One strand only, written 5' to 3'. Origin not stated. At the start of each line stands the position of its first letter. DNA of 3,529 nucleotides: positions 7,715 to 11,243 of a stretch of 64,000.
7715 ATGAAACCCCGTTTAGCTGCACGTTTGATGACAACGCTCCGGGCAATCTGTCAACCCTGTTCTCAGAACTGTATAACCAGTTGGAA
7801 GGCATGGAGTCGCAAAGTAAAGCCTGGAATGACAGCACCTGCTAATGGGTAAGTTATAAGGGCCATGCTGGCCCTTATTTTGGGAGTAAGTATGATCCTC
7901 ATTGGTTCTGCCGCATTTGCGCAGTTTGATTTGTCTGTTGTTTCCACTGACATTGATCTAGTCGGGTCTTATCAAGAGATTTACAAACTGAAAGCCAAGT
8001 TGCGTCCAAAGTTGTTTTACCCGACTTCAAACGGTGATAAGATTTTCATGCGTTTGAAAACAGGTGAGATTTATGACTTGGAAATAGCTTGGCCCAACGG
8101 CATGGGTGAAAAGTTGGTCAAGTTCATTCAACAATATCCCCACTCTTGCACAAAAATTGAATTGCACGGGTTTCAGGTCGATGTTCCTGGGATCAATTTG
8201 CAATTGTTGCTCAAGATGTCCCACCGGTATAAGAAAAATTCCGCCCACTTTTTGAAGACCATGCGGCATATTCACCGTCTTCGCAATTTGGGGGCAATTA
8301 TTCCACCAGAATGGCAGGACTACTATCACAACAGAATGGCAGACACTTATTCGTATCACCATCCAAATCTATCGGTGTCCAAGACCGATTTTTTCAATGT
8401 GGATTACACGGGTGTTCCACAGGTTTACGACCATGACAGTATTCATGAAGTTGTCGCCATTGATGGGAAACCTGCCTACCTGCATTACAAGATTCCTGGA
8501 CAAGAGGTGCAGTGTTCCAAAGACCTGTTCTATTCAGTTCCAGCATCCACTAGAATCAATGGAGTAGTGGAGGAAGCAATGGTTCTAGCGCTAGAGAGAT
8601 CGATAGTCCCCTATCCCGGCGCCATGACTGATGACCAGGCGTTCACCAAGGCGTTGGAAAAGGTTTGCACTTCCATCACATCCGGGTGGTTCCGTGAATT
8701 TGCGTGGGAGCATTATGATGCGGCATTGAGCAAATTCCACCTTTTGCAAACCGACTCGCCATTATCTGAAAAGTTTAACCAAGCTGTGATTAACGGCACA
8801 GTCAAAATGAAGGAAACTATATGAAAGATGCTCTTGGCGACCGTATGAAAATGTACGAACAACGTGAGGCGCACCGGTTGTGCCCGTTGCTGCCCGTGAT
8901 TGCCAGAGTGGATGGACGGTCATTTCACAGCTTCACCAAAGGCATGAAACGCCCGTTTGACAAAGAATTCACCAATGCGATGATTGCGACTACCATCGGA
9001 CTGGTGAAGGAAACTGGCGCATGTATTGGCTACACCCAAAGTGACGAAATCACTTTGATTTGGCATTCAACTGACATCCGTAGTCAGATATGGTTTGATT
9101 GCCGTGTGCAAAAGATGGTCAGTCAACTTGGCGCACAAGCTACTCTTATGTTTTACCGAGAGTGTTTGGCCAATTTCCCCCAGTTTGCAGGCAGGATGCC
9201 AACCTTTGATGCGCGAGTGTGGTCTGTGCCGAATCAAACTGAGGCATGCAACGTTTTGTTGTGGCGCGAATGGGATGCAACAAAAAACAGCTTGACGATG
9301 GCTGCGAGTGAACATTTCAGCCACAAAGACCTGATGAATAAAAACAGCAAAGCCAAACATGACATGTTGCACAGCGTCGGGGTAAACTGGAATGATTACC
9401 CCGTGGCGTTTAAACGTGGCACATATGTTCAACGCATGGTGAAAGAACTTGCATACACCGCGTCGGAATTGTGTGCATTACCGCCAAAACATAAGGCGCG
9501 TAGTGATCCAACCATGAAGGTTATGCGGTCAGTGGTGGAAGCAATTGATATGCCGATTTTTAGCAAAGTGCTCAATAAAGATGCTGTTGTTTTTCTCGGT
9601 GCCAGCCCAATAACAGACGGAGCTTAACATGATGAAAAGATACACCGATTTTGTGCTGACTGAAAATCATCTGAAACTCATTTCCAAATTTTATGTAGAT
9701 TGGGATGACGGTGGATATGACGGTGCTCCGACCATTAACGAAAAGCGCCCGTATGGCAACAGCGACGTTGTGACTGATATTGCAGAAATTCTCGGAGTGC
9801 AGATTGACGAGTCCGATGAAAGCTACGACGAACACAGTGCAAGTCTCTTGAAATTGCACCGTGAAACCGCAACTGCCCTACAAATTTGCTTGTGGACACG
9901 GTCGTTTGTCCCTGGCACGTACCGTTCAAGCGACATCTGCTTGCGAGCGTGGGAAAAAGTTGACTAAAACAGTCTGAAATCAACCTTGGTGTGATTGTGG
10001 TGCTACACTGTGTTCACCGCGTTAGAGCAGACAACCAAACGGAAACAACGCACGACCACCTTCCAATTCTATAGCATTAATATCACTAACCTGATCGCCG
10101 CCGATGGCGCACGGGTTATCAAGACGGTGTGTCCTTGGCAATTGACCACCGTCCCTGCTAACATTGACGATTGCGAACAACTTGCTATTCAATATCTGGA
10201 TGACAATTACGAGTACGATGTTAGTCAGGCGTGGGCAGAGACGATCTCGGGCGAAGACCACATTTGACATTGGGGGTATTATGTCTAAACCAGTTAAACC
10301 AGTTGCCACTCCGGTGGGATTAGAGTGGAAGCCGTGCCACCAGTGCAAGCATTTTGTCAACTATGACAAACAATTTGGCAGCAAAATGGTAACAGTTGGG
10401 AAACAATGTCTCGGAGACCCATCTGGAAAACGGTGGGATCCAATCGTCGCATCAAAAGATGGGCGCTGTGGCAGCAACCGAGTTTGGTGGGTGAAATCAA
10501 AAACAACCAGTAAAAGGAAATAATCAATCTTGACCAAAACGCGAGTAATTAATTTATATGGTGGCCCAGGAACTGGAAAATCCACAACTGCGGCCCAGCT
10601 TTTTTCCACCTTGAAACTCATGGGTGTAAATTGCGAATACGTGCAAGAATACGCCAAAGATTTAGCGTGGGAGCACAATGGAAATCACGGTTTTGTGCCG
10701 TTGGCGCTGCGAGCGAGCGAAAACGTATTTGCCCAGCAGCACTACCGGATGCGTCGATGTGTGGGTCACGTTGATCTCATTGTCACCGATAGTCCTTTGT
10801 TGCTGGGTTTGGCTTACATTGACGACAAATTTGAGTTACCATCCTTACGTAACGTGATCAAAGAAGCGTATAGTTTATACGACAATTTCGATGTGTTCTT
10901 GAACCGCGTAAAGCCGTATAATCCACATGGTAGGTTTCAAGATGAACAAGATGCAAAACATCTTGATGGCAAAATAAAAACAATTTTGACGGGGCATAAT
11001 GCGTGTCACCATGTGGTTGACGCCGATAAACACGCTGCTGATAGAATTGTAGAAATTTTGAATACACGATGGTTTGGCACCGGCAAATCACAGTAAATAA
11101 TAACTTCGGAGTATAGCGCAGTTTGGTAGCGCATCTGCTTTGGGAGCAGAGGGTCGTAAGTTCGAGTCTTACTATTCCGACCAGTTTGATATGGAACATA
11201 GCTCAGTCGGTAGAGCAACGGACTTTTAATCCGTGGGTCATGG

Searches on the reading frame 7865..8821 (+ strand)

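Call 91: search_protein_families(library=pfam, proteins=[window:7865-8821:+], max_evalue=0.01)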
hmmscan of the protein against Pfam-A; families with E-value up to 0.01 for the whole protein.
window:7865-8821:+ (319 aa): 2 families
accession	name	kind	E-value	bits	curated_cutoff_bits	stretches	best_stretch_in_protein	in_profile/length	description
PF23940.1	DUF7275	-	1.9e-64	217.5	27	1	114-288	3-175/188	Domain of unknown function (DUF7275)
PF23942.1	DUF7277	-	2.2e-06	28.7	27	1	10-79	1-74/87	Domain of unknown function (DUF7277)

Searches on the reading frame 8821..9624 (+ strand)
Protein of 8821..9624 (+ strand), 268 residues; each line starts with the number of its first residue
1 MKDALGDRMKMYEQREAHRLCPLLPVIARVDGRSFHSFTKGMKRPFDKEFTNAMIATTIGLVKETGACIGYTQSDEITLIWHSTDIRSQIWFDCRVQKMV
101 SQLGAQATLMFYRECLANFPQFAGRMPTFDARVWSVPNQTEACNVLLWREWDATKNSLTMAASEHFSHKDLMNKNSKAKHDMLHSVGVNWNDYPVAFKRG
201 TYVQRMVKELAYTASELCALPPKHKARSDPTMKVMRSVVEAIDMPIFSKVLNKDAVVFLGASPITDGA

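Call 91: search_protein_families(library=pfam, proteins=[window:8821-9624:+], max_evalue=0.01)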
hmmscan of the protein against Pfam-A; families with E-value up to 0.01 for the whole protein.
window:8821-9624:+ (268 aa): 2 families
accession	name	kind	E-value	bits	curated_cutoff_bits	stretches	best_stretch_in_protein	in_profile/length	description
PF04446.17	Thg1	-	3.8e-27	95.2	29.2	1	7-137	2-130/130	tRNAHis guanylyltransferase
PF14413.11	Thg1C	-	0.00023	21.8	26.3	1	162-213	33-85/116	Thg1 C terminal domain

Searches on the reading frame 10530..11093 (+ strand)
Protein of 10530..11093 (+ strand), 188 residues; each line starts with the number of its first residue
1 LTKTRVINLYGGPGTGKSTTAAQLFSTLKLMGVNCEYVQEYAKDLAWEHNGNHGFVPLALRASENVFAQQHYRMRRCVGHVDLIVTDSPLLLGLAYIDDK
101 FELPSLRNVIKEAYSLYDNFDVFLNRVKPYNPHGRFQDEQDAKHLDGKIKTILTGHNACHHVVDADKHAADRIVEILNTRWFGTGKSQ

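Call 91: search_protein_families(library=pfam, proteins=[window:10530-11093:+], max_evalue=0.01)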
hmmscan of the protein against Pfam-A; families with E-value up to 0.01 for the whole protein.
window:10530-11093:+ (188 aa): 8 families
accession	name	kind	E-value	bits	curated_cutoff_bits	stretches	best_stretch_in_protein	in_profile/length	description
PF13521.12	AAA_28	-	1.7e-13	51.5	27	1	7-164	2-157/164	AAA domain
PF20720.3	nSTAND3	-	0.0024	18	27.2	1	3-39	16-52/155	Novel STAND NTPase 3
PF06309.17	Torsin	-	0.0027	18.2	27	1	3-48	52-97/127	Torsin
PF06745.19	ATPase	-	0.0056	16.5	26.6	0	3-38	18-54/231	KaiC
PF00004.35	AAA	-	0.0067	17.3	21.2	0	9-31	3-27/131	ATPase family associated with various cellular activities (AAA)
PF13245.12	AAA_19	-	0.0084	16.7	25.1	0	3-32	10-39/134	AAA domain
PF24883.2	NPHP3_N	-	0.0087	16.7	24.8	0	3-38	21-56/164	Nephrocystin 3, N-terminal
PF13191.12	AAA_16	-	0.0095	16.9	32.6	1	5-32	25-52/167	AAA ATPase domain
